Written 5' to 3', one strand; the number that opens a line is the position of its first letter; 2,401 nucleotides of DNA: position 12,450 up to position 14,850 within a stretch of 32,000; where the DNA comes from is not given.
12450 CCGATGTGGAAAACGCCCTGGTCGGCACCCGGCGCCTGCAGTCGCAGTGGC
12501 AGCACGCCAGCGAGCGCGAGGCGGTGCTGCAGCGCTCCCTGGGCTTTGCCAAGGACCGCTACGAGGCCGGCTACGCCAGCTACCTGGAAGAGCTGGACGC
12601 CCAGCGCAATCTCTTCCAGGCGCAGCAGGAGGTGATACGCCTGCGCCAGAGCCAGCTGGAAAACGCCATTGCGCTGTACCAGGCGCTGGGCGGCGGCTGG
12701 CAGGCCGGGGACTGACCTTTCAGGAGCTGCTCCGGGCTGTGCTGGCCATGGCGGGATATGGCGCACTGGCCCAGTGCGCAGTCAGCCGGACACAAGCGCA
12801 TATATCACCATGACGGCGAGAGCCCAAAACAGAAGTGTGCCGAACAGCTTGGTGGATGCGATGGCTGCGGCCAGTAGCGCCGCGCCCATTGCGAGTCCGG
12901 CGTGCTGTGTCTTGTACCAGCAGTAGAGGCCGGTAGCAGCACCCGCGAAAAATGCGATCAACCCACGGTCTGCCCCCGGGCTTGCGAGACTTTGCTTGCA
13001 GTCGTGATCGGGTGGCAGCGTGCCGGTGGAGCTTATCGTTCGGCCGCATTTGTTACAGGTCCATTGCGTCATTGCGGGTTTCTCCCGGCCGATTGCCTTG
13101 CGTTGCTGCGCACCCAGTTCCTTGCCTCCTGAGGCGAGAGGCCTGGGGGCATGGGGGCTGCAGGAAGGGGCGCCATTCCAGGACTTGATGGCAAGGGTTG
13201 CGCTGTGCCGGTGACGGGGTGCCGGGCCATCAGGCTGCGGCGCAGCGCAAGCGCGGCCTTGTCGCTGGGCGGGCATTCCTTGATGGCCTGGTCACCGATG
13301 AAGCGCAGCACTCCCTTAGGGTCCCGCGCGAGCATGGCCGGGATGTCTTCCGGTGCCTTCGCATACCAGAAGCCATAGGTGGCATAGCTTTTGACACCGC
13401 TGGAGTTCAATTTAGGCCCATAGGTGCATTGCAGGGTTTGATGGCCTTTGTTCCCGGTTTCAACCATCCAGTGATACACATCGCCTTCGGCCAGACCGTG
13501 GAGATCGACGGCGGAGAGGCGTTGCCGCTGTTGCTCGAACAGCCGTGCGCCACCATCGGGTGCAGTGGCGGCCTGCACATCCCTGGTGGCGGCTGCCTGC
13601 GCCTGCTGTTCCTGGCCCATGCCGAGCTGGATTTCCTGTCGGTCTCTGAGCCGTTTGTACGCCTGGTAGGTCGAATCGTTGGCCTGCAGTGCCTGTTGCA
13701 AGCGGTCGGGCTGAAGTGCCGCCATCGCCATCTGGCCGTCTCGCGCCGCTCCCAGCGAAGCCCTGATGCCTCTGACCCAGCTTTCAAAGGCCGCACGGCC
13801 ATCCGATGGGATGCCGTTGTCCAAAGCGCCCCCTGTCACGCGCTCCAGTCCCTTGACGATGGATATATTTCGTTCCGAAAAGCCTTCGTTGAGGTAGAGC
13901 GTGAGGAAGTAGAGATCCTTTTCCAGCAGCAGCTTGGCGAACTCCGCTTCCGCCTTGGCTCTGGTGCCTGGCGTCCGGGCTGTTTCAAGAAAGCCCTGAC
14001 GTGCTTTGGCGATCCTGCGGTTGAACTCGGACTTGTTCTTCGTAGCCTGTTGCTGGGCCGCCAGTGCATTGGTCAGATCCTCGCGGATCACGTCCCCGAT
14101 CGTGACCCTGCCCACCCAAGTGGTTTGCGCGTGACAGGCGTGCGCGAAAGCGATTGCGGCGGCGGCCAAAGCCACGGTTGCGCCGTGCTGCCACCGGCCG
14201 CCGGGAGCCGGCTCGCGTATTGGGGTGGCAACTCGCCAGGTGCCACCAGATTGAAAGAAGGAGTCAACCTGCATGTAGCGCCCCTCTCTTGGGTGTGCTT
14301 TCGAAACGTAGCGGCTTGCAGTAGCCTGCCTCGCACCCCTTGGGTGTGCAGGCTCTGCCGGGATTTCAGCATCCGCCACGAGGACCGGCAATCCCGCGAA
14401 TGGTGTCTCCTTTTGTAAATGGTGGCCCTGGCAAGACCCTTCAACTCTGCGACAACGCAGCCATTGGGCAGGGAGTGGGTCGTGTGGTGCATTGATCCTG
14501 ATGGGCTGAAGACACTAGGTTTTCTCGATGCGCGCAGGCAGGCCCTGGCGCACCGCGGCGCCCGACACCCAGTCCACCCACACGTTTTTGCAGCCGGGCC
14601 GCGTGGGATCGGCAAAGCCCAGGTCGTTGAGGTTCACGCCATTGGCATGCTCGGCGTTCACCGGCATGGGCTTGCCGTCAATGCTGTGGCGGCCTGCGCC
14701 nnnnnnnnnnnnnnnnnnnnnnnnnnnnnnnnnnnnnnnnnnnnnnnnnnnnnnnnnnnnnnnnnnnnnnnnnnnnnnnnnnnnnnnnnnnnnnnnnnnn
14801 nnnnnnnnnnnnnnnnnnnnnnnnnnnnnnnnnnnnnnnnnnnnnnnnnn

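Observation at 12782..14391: Low-GC two-gene orphan cassette (exported about 400-aa protein plus Zn-ribbon-like 3-TM protein) wedged between the efflux operon and ttrA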

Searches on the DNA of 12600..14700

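Call 84: search_rna_families(source=window, start=12600, end=14700, threshold=evalue, max_evalue=1)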
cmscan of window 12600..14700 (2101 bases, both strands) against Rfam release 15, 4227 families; matches with E-value up to 1: 0.
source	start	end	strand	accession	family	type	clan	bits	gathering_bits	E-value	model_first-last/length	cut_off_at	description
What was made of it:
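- Tried and rejected: No hits (call 84).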

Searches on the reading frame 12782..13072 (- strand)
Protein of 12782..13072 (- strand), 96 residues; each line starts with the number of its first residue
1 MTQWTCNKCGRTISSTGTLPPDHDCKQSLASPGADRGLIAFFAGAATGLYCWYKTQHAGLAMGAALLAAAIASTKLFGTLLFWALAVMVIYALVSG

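Call 4: search_protein_families(library=pfam, proteins=[window:12785-13072:-], max_evalue=1)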
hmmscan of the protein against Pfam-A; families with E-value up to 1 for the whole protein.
seq(96 aa): 4 families
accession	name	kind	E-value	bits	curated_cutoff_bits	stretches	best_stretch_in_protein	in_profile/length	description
PF23783.1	Zn_ribbon_TiaS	-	0.052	13.7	27.3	0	5-18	3-16/41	TiaS C-terminal zinc ribbon domain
PF02892.21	zf-BED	-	0.054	14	20.6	1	2-17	15-31/44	BED zinc finger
PF18439.7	zf_UBZ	-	0.15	12.2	25.6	1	3-16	2-15/32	Ubiquitin-Binding Zinc Finger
PF08209.17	Sgf11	-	0.16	12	26.4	1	5-16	6-17/33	Sgf11 (transcriptional regulation protein)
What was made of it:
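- Closest known: Small membrane proteins with an N-terminal zinc-ribbon or knuckle. Same: There are weak first-knuckle hits to zinc-ribbon models (E 0.05-0.16, call 4).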

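Call 8: search_protein_families(library=ncbifam, proteins=[window:12782-13072:-], max_evalue=1)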
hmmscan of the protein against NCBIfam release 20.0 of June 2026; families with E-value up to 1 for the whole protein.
window:12782-13072:- (96 aa): 1 family
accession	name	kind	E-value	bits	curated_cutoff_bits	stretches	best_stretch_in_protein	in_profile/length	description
NF045720.1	rubredox_RCKP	subfamily_domain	0.06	12.9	45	1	1-12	1-12/34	RCKP-type rubredoxin-like domain-containing protein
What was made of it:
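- On Zinc-ribbon domain (Pfam Zn_ribbon_TiaS, zf-BED and similar; NCBIfam RCKP rubredoxin-like): Best hits score 12-14 bits against cut-offs of 20-45 and cover residues 1-18 only (calls 4, 8).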

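Call 9: search_protein_families(library=padloc, proteins=[window:12782-13072:-], max_evalue=1)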
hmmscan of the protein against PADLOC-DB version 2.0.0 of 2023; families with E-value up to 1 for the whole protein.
window:12782-13072:- (96 aa): 0 families

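Call 10: search_protein_families(library=phrogs, proteins=[window:12782-13072:-], max_evalue=1)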
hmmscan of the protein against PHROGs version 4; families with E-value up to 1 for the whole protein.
window:12782-13072:- (96 aa): 1 family
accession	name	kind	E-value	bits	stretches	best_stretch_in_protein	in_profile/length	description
phrog_26221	-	unknown function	0.018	15.6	1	4-29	13-39/44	-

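Call 18: find_homologous_proteins(query=window:12785-13072:-, max_evalue=0.1)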
Query seq(96 aa) (96 aa): 1 proteins with E <= 0.1 among 14 candidates.
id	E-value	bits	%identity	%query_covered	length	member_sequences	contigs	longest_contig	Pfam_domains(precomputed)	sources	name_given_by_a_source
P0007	7.5e-57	208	99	100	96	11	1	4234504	-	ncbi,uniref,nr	ncbi:hypothetical protein MI467_06295 [Delftia acidovorans]|uniref:hypothetical protein n=1 Tax=Delf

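Call 95: search_dna_similar(query=window:12782-13072:-, collection=plasmids, mode=protein, max_evalue=0.01)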
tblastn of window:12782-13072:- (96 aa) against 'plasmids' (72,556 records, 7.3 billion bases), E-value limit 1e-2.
No match.
